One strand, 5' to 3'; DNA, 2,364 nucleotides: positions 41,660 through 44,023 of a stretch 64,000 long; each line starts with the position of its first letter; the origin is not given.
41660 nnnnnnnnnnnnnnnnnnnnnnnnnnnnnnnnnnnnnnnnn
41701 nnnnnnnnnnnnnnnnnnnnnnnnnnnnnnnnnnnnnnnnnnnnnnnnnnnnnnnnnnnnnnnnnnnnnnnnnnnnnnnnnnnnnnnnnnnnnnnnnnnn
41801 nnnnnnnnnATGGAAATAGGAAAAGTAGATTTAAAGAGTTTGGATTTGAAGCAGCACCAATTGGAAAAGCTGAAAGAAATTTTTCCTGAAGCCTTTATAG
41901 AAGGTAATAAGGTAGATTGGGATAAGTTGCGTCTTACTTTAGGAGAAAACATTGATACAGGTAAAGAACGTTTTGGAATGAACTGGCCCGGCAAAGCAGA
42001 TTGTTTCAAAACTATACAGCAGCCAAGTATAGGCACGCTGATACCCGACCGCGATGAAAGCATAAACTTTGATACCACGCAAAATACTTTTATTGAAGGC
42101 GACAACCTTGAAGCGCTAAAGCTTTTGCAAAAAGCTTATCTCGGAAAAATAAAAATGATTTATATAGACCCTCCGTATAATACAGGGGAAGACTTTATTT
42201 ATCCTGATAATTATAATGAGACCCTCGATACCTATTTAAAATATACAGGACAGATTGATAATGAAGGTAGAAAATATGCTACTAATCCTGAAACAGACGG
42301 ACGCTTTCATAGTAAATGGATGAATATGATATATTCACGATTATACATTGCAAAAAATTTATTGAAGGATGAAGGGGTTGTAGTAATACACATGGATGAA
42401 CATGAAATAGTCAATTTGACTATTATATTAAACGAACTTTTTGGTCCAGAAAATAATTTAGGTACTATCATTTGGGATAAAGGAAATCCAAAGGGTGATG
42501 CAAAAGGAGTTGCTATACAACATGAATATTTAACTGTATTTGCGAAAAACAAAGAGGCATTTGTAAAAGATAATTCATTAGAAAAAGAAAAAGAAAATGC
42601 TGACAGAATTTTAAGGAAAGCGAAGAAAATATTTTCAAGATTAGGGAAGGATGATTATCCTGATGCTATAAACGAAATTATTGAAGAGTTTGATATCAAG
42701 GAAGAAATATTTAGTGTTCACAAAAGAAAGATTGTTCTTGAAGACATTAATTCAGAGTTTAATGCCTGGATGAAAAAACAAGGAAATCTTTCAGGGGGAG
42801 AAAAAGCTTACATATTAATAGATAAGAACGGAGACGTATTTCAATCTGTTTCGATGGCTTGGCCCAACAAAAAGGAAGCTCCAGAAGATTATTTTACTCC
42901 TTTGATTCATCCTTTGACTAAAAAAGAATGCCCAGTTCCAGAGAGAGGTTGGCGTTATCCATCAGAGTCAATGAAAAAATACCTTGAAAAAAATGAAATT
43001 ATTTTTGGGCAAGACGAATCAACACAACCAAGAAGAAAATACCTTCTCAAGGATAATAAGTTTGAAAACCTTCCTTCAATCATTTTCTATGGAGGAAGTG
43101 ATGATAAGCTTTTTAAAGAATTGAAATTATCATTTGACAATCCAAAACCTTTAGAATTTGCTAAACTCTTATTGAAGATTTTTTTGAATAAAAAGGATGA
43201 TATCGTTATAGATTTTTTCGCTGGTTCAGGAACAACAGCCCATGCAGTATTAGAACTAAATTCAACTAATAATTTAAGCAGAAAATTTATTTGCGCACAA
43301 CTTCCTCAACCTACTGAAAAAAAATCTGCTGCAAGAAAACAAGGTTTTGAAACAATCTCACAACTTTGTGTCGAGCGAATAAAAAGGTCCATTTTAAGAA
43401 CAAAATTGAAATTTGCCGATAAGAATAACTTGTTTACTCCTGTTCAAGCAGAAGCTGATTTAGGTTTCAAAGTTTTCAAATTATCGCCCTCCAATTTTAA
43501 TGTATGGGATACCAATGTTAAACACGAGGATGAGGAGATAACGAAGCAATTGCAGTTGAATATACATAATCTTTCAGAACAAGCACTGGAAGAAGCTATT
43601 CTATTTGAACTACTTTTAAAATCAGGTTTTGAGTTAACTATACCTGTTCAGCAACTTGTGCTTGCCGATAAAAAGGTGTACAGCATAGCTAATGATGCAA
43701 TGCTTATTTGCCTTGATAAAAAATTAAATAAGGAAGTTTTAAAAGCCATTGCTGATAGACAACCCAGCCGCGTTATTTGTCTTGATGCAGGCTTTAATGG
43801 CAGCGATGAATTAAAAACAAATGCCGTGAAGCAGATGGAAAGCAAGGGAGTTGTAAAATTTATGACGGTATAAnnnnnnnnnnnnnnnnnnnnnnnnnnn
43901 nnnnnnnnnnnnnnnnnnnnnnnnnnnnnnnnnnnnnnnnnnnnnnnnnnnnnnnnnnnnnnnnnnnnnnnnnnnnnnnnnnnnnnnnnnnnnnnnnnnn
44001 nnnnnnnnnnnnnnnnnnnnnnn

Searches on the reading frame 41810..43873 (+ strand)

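Call 114: search_protein_families(library=padloc, proteins=[window:41810-43873:+], max_evalue=0.00001)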
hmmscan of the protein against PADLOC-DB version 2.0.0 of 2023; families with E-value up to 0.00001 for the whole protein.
window:41810-43873:+ (687 aa): 26 families (the best 25 are shown)
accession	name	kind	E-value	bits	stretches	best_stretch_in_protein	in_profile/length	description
PDLC03634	MTase_III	-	8.5e-195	647.2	1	5-683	4-617/621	Type III methyltransferase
PDLC03641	MTase_III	-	3.2e-92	308.2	1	16-648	17-607/657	Type III methyltransferase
PDLC03637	MTase_III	-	3.9e-75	251.4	2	16-251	49-268/513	Type III methyltransferase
PDLC03644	MTase_III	-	3.5e-69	232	1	58-510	5-393/542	Type III methyltransferase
PDLC03640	MTase_III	-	4.5e-58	195.1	2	79-277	33-228/654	Type III methyltransferase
PDLC03646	MTase_III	-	2.3e-55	186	2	167-496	518-822/1057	Type III methyltransferase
PDLC03642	MTase_III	-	1.6e-43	147.2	3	43-143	33-135/528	Type III methyltransferase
PDLC03636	MTase_III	-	3.3e-42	143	2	162-254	88-182/575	Type III methyltransferase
PDLC03278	MTase_II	-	2.3e-35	120.7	1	167-533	43-380/390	Type II methyltransferase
PDLC03354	MTase_II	-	4e-35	119.7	2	52-270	22-230/425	Type II methyltransferase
PDLC03635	MTase_III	-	1.3e-34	117.9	2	167-480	265-548/708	Type III methyltransferase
PDLC03639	MTase_III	-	9e-32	108.2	2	76-251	67-226/639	Type III methyltransferase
PDLC03638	MTase_III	-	8.8e-24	81.8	3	167-262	428-527/816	Type III methyltransferase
PDLC03645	MTase_III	-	3e-23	79.8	2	91-237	139-262/709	Type III methyltransferase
PDLC03643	MTase_III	-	2.3e-22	77.7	2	440-627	209-400/465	Type III methyltransferase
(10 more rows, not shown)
